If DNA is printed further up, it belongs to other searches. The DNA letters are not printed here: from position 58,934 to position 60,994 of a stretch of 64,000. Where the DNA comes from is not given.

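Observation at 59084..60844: SpoT/RelA-type HD hydrolase domain in an archaeal genome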

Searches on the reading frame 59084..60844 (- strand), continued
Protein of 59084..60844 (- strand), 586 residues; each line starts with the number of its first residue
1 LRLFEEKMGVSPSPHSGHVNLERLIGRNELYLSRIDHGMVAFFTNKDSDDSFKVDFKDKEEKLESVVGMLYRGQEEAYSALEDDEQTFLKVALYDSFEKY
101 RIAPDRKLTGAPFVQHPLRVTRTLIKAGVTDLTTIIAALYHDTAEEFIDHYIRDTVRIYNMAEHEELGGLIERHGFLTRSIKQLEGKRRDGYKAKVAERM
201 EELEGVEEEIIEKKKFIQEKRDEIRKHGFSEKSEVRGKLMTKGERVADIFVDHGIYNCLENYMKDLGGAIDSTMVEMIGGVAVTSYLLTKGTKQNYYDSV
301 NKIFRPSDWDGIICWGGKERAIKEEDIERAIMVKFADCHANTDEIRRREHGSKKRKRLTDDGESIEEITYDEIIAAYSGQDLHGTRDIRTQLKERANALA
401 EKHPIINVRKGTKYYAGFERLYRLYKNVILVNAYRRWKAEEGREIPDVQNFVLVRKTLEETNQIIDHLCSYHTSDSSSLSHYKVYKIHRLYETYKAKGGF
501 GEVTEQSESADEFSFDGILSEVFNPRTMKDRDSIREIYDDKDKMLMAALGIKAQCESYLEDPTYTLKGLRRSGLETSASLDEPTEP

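Call 37: predict_structure(alignment_id=A1)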
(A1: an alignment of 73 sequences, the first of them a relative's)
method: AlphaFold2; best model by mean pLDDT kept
length: 579 residues; sequences in the alignment: 73
mean_pLDDT: 86.9   pTM: 0.90
mean pLDDT of the five models: 86.9, 86.1, 85.9, 85.5, 84.0
residues with pLDDT >= 90: 391; 70-90: 108; 50-70: 56; < 50: 24
segments of 3 or more residues with pLDDT < 50: 1-18, 577-579
pLDDT, mean of each block of 10 residues (from residue 1): 35 46 53 71 69 91 95 96 95 91 89 96 98 95 92 94 95 95 92 96 95 90 70 75 84 92 92 94 91 93 71 91 98 89 54 67 96 82 96 80 71 96 98 96 94 96 96 97 96 96 87 91 84 95 98 98 95 70
secondary structure, 60 per line:
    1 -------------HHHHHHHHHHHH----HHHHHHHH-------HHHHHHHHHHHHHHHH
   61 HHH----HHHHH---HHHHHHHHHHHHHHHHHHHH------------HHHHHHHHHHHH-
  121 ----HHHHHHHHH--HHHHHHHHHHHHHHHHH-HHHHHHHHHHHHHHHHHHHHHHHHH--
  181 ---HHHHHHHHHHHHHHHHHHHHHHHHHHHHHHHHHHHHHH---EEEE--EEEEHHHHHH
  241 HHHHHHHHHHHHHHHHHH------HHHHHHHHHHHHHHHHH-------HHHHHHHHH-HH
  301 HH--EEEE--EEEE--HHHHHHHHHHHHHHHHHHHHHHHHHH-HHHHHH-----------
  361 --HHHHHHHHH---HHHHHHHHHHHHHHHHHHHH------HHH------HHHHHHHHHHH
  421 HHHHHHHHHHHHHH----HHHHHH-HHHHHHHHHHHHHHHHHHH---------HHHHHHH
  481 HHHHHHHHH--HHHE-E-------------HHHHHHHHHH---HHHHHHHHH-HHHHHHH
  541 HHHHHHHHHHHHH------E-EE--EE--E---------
elements in order: H14-25 H30-37 H45-63 H68-72 H76-95 H108-119 H125-133 H136-152 H154-178 H184-221 E225-228 E231-234 H235-258 H265-281 H289-297 H299-302 E305-308 E311-314 H317-342 H344-349 H363-371 H375-394 H410-434 H439-444 H446-464 H474-489 H511-520 H524-532 H534-553

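Call 41: fold_search(model_id=the predicted structure, library=pdb)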
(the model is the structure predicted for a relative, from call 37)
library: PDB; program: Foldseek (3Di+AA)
matches with E <= 10: 113; with E <= 0.001: 0
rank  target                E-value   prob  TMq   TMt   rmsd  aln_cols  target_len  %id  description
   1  8v3b_a                4.7e-01  0.13  0.12  0.15  23.8       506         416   14  Computational Designed Nanocage O43_129_+4 (released 2024-03-13)
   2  6xns_E                5.1e-01  0.33  0.13  0.21  23.0       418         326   12  C3_crown-05 (released 2020-12-23)
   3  7zdf_C                7.1e-01  0.11  0.12  0.12  26.8       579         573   10  IF(heme/confined) conformation of CydDC in AMP-PNP(CydD) bound state (Dataset-4) (released 2023-04-19)
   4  7zdv_C                7.3e-01  0.16  0.13  0.14  25.9       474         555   10  IF(apo/as isolated) conformation of CydDC mutant (E500Q.C) in AMP-PNP(CydD) bound state (Dataset-20) (released 2023-04-19)
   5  8cws_A                9.4e-01  0.10  0.13  0.15  25.3       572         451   11  Accurate computational design of genetically encoded 3D protein crystals (released 2023-11-01)
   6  5h11                  1.1e+00  0.10  0.13  0.15  36.5       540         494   11  Crystal structure of Zebrafish Sec10 (released 2017-02-01)
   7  8cwy_A                1.2e+00  0.11  0.15  0.17  24.9       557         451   12  Accurate computational design of genetically encoded 3D protein crystals (released 2023-11-01)
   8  6xr1                  1.2e+00  0.06  0.12  0.13  26.6       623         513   12  Computationally designed right-handed alpha/alpha single-chain toroid with 9 repeats (released 2021-07-14)
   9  4py0                  1.3e+00  0.04  0.09  0.11  30.7       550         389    6  Crystal structure of P2Y12 receptor in complex with 2MeSATP (released 2014-04-30)
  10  8t4j_A                1.4e+00  0.04  0.10  0.10  30.8       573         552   10  Transporter associated with antigen processing (TAP) bound to the 14-mer peptide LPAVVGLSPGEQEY (released 2024-06-19)
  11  8sb8                  1.7e+00  0.02  0.09  0.05  35.5       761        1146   10  CryoEM structure of P-Glycoprotein in collapsed closed state with vanadate (released 2025-04-23)
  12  8y8x                  1.9e+00  0.06  0.09  0.17  21.7       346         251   10  Cryo-EM structure of GlpF with P177 deletion in POPC nanodisc (released 2025-03-19)
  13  6e9v_A                2.1e+00  0.09  0.11  0.23  21.0       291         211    8  DHF79 filament (released 2018-11-21)
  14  8qah_B                2.1e+00  0.06  0.13  0.16  24.6       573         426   12  X-ray crystal structure of a de novo designed single-chain parallel coiled-coil alpha-helical barrel with 8 inner heli (released 2024-07-03)
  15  8zbr                  2.3e+00  0.03  0.12  0.07  36.1       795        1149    9  Cryo-EM structure of nanodisc-reconstituted wildtype human MRP4 (apo-form) (released 2025-04-09)
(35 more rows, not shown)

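Call 45: find_related_loci(query=P0001, collection=genome_contigs, flank=10000)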
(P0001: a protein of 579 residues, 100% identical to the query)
Query P0001 (579 aa) in genome_contigs; peptide patterns used: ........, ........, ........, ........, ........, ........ (x = any residue, [..] = any of these).
74 stretches matched a pattern, but none encodes a relative of the query by tblastn (E <= 1e-3).

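Call 47: find_encoding_contigs(protein=P0161, flank=6000, max_places=3)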
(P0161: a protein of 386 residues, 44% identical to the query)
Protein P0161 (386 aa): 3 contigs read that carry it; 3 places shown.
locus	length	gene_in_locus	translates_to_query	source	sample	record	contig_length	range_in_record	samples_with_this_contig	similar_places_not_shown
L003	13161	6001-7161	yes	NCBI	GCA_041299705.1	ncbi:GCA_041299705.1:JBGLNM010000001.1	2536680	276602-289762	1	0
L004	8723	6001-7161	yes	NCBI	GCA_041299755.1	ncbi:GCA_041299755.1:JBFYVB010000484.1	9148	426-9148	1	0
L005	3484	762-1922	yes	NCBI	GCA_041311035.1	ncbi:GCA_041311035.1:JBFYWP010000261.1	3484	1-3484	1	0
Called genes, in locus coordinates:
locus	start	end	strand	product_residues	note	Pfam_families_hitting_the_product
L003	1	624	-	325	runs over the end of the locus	-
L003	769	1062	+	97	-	-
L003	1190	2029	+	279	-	PF01678:DAP_epimerase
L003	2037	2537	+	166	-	PF01288:HPPK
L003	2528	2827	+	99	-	PF04945:YHS (weak)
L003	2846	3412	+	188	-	PF01066:CDP-OH_P_transf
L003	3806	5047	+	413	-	PF00994:MoCF_biosynth, PF18146:CinA_KH, PF02464:CinA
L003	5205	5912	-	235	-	-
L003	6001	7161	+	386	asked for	-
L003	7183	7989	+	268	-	PF01643:Acyl-ACP_TE, PF13279:4HBT_2 (faint), PF20791:Acyl-ACP_TE_C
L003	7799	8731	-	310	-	-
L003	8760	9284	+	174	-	PF00005:ABC_tran, PF13304:AAA_21 (weak)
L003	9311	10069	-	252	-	-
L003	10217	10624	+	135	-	PF07238:PilZ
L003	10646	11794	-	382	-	PF00389:2-Hacid_dh, PF02826:2-Hacid_dh_C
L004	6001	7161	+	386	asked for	-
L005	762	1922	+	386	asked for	-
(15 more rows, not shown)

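Call 48: find_encoding_contigs(protein=P0029, flank=6000, max_places=3)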
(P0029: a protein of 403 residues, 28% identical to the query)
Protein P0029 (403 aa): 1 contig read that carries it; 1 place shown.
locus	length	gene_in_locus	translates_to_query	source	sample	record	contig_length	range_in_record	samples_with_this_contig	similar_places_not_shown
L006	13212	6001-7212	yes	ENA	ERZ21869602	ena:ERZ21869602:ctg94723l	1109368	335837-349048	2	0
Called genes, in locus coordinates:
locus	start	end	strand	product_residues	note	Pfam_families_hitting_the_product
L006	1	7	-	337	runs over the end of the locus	PF13350:Y_phosphatase3, PF22784:PTP-SAK (weak)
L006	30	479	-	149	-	PF00027:cNMP_binding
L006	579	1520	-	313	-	PF00990:GGDEF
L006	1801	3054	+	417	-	PF13432:TPR_16 (weak), PF23914:TPR_CcmH_CycH (weak), PF13432:TPR_16, PF14559:TPR_19, PF00515:TPR_1, PF07719:TPR_2, PF13424:TPR_12, PF14559:TPR_19, +15 more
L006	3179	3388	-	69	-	-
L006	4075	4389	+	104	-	PF12844:HTH_19 (weak), PF13560:HTH_31, PF01381:HTH_3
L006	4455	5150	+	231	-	PF06114:Peptidase_M78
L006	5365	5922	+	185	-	PF06908:YpsA, PF02481:DNA_processg_A (weak)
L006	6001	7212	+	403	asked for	-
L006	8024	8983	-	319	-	PF02685:Glucokinase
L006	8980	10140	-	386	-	PF00850:Hist_deacetyl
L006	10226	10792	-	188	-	PF01965:DJ-1_PfpI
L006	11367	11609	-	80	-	-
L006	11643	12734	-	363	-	-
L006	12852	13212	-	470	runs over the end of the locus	PF13701:DDE_Tnp_1_4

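Call 49: find_encoding_contigs(protein=P0089, flank=6000, max_places=3)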
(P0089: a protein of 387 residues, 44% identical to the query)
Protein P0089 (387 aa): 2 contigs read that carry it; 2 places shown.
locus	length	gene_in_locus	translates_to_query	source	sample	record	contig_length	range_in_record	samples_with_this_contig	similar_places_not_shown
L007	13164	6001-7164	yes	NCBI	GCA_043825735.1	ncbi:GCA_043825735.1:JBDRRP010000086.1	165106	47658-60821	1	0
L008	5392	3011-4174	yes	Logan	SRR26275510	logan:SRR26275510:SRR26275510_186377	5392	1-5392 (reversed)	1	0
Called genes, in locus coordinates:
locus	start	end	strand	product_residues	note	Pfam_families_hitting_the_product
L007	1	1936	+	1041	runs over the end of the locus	-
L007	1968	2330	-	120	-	-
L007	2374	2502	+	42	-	-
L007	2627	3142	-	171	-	-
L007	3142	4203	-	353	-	PF00174:Oxidored_molyb, PF03404:Mo-co_dimer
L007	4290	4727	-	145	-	PF00085:Thioredoxin, PF13098:Thioredoxin_2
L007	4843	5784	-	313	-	PF01430:HSP33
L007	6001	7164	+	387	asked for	-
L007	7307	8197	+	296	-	PF00892:EamA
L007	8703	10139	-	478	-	PF00171:Aldedh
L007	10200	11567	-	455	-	PF13347:MFS_2, PF07690:MFS_1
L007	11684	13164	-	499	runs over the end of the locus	PF01408:GFO_IDH_MocA, PF02894:GFO_IDH_MocA_C, PF22725:GFO_IDH_MocA_C3, PF02036:SCP2 (weak)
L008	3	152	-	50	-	?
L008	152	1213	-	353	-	PF00174:Oxidored_molyb, PF03404:Mo-co_dimer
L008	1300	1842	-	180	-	PF00085:Thioredoxin, PF13098:Thioredoxin_2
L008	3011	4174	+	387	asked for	-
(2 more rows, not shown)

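Call 51: find_encoding_contigs(protein=P0007, flank=8000, max_places=2)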
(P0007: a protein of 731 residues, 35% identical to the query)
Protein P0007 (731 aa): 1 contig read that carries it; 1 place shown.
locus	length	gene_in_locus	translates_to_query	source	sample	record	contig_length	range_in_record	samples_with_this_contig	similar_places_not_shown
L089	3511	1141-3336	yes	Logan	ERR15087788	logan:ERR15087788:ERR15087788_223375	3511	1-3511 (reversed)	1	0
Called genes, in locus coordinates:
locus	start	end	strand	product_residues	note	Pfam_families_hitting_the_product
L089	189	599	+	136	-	PF04027:DUF371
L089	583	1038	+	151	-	PF03657:UPF0113 (faint), PF01472:PUA, PF26292:PUA_elF2D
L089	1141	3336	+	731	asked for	-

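Call 52: find_encoding_contigs(protein=P0005, flank=8000, max_places=2)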
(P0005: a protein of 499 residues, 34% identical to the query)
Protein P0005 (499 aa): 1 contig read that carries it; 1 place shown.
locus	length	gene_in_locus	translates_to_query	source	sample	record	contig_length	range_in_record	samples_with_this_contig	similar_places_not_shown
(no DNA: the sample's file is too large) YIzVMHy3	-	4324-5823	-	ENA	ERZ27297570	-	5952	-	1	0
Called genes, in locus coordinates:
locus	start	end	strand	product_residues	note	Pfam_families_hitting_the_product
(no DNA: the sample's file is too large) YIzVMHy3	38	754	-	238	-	PF00254:FKBP_C (weak), PF22199:FKBP26_IF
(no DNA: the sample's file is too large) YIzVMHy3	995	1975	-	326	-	PF02661:Fic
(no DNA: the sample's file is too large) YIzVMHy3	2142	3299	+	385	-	PF00438:S-AdoMet_synt_N, PF02772:S-AdoMet_synt_M, PF02773:S-AdoMet_synt_C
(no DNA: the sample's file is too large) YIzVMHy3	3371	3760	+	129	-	PF04027:DUF371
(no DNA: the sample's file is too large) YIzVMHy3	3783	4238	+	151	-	PF01472:PUA, PF26292:PUA_elF2D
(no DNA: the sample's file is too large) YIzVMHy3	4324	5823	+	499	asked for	-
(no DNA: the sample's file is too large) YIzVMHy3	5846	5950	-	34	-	?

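Call 53: find_encoding_contigs(protein=P0006, flank=8000, max_places=2)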
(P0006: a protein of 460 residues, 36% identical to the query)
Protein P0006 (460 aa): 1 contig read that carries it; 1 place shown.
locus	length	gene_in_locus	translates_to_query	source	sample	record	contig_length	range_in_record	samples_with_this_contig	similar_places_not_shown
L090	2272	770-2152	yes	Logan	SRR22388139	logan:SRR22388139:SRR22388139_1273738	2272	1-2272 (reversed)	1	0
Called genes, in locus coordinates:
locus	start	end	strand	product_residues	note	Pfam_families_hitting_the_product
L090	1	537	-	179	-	?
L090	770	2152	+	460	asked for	-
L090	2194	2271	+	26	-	?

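Call 54: find_encoding_contigs(protein=P0010, flank=8000, max_places=2)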
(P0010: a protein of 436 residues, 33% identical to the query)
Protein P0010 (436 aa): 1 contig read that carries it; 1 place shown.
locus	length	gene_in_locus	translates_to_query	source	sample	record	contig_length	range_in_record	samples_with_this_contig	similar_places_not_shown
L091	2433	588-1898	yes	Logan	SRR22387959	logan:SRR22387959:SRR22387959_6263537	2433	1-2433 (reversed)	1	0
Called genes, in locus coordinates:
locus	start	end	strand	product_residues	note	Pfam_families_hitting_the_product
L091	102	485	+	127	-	PF04027:DUF371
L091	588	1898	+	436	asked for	-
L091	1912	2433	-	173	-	?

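Call 55: find_encoding_contigs(protein=P0022, flank=8000, max_places=2)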
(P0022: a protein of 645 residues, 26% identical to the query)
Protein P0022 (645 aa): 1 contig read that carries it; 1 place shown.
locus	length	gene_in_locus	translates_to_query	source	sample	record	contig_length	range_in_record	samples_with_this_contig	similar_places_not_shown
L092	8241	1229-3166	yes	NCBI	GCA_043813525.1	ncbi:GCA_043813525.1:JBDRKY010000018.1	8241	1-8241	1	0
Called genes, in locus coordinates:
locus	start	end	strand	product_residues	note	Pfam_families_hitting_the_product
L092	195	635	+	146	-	PF04027:DUF371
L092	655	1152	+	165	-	PF09183:DUF1947 (weak), PF01472:PUA, PF26292:PUA_elF2D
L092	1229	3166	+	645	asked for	-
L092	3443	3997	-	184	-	PF13636:Methyltranf_PUA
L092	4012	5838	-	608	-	PF00009:GTP_EFTU, PF01926:MMR_HSR1 (weak), PF03029:ATP_bind_1 (weak), PF03144:GTP_EFTU_D2 (weak), PF11987:IF-2, PF14578:GTP_EFTU_D4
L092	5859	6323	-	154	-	-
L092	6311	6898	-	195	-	PF01909:NTP_transf_2, PF18765:Polbeta (weak)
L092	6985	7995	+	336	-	PF00561:Abhydrolase_1, PF12146:Hydrolase_4, PF12697:Abhydrolase_6 (weak)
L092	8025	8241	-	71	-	PF03050:DDE_Tnp_IS66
